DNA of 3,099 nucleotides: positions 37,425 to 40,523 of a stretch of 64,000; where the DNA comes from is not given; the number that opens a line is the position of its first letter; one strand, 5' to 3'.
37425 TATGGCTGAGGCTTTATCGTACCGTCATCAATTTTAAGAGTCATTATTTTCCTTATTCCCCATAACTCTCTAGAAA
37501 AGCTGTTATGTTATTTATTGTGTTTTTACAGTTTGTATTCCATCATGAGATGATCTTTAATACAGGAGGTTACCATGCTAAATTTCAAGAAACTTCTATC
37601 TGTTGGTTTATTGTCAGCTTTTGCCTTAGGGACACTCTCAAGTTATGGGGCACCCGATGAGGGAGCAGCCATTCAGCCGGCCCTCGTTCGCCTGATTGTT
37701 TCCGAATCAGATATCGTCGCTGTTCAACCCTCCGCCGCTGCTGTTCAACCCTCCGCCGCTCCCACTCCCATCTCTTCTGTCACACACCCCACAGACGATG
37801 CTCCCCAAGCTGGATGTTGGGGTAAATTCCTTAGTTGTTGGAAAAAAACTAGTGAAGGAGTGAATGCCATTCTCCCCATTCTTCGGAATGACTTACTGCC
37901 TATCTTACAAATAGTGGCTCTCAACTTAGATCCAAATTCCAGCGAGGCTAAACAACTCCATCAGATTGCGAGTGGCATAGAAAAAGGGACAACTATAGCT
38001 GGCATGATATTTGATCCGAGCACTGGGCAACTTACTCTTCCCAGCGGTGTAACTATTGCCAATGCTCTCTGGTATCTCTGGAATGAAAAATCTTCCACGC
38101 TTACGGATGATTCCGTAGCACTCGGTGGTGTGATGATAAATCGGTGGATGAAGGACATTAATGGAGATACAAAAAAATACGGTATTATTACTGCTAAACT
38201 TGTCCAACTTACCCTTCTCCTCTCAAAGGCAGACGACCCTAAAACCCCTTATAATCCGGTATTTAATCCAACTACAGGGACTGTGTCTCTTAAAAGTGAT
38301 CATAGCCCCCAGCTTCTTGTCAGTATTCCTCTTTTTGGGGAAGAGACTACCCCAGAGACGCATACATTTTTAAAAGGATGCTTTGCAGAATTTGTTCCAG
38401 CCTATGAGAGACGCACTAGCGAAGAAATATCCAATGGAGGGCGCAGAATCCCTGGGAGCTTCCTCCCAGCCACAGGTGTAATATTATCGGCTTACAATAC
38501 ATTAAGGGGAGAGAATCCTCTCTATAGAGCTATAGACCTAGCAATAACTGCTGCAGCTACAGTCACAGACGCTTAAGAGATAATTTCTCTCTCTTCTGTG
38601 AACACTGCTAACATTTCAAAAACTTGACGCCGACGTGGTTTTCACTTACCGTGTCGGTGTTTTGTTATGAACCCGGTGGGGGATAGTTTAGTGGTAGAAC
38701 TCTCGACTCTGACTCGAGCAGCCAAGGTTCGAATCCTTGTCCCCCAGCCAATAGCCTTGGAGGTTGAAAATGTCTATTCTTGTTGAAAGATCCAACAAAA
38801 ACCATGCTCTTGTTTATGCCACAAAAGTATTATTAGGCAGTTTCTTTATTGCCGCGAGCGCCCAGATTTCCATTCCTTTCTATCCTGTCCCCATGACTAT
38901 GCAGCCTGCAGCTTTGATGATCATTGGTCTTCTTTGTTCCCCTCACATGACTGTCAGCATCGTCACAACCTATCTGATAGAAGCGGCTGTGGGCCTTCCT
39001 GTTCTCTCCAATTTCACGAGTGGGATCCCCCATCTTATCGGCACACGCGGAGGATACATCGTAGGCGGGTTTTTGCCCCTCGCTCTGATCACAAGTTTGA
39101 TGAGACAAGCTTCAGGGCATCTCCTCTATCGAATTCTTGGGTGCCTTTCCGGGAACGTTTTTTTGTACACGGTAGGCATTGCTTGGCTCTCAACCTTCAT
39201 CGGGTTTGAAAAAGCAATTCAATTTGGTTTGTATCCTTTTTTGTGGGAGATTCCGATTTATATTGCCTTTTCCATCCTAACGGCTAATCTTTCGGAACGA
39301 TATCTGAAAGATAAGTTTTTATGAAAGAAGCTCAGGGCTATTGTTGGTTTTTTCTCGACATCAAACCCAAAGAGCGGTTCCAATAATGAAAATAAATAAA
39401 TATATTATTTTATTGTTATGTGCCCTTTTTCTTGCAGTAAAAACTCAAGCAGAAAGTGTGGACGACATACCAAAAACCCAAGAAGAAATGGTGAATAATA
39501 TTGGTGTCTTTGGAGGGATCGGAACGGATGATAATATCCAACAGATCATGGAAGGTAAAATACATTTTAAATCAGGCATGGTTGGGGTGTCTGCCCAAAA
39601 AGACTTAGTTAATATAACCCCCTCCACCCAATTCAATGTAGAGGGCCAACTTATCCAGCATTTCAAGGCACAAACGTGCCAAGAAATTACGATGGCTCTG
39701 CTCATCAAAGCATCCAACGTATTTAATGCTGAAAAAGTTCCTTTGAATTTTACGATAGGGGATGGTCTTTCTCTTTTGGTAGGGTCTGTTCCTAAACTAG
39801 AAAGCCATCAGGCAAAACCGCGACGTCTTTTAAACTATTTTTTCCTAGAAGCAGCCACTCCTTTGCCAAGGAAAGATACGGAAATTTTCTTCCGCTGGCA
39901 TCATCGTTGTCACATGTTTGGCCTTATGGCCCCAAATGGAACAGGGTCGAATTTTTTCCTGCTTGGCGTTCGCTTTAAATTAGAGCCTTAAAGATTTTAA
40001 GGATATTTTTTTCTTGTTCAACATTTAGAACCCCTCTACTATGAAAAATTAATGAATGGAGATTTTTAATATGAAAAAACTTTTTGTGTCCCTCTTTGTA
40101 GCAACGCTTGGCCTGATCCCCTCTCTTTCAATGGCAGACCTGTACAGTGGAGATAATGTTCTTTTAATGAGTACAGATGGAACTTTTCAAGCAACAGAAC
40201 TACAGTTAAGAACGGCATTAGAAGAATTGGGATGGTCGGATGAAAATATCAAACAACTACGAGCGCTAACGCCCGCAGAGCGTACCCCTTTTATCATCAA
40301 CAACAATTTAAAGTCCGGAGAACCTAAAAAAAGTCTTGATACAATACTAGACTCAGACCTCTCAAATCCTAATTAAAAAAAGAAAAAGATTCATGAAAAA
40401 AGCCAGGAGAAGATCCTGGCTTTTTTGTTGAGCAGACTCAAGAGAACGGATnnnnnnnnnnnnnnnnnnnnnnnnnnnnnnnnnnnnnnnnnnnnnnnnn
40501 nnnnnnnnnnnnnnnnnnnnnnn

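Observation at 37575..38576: Secreted protein with a perfect 2 x 21 bp in-frame tandem repeat, next to tRNA-Gln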

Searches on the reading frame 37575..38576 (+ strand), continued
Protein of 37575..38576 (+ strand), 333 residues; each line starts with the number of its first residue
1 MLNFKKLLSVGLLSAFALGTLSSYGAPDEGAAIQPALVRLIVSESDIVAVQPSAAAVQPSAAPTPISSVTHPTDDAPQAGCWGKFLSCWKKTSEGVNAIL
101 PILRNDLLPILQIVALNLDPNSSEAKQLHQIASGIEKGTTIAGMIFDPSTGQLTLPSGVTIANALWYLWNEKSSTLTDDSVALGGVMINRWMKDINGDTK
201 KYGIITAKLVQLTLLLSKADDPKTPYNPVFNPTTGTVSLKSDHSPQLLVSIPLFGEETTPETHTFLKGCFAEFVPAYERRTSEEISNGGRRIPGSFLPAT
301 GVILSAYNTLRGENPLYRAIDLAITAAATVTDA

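Call 80: search_solved_structures(query=A3, max_evalue=10, show_alignments=2)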
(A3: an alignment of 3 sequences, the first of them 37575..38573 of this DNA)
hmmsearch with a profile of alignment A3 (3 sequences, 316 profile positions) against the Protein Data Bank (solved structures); distinct sequences matched with E-value up to 10: 8.
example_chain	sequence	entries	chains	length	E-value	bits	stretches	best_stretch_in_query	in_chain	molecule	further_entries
8d5i_A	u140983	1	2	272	0.49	12.8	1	169-215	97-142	folP-SMZ_B27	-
8d5g_A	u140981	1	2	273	0.49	12.8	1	169-215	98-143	folP-SMZ_B27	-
8d5h_A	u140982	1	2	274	0.5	12.8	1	169-215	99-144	folP-SMZ_B27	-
5vis_A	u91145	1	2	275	0.5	12.8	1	169-215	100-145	Dihydropteroate Synthase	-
7v23_P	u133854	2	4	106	0.56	12.6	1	50-94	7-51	the light chain of N12-9 Fab | the lignt chain of N12-9 Fab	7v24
7ukl_Y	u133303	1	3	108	0.99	11.8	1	50-95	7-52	12-16 Fab Light Chain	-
7lqv_L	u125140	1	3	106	1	11.8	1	50-95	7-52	4-8 Light chain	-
8eay_L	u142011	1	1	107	1.2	11.5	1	50-94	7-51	4I3 light chain protein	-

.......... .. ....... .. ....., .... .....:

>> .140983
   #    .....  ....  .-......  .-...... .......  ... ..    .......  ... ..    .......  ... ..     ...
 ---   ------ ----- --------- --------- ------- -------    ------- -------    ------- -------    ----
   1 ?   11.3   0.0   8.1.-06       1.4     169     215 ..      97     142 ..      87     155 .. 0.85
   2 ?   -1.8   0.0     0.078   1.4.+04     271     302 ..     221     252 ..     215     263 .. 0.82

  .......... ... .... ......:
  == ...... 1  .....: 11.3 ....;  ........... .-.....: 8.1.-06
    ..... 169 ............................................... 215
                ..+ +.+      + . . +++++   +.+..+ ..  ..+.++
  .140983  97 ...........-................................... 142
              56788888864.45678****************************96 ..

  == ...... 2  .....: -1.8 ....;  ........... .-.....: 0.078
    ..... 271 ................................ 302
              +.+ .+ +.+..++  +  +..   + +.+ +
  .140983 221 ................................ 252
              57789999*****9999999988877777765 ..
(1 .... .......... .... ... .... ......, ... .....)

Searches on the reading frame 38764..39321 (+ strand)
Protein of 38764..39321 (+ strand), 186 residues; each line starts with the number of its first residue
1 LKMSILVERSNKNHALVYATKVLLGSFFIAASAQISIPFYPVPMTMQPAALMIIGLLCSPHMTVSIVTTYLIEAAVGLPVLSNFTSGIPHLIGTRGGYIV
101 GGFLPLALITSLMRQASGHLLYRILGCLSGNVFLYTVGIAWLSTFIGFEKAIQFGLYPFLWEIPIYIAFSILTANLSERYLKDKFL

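Call 5: search_protein_families(library=pfam, proteins=[window:38764-39321:+], max_evalue=0.1)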
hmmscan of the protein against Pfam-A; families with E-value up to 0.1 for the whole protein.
window:38764-39321:+ (186 aa): 1 family
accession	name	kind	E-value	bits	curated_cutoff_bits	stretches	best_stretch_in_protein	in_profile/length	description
PF02632.19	BioY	-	5.4e-25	88.4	25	1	39-173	1-134/140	BioY family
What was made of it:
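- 38770..39324 (+): bioY (biotin transporter S component), starting 19 nt after the tRNA. Pfam BioY, E = 5e-25 (call 5).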

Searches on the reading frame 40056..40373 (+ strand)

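Call 5: search_protein_families(library=pfam, proteins=[window:40056-40373:+], max_evalue=0.1)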
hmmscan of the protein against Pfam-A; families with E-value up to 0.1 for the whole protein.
window:40056-40373:+ (106 aa): 0 families

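Call 6: search_protein_families(library=ncbifam, proteins=[window:40056-40373:+], max_evalue=1)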
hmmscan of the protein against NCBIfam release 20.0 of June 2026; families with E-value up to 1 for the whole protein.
window:40056-40373:+ (106 aa): 1 family
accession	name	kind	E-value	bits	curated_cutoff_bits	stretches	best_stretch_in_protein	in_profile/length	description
TIGR02122.1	TRAP_TAXI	subfamily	0.083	11.7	84.35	1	45-85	151-191/320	TAXI family TRAP transporter solute-binding subunit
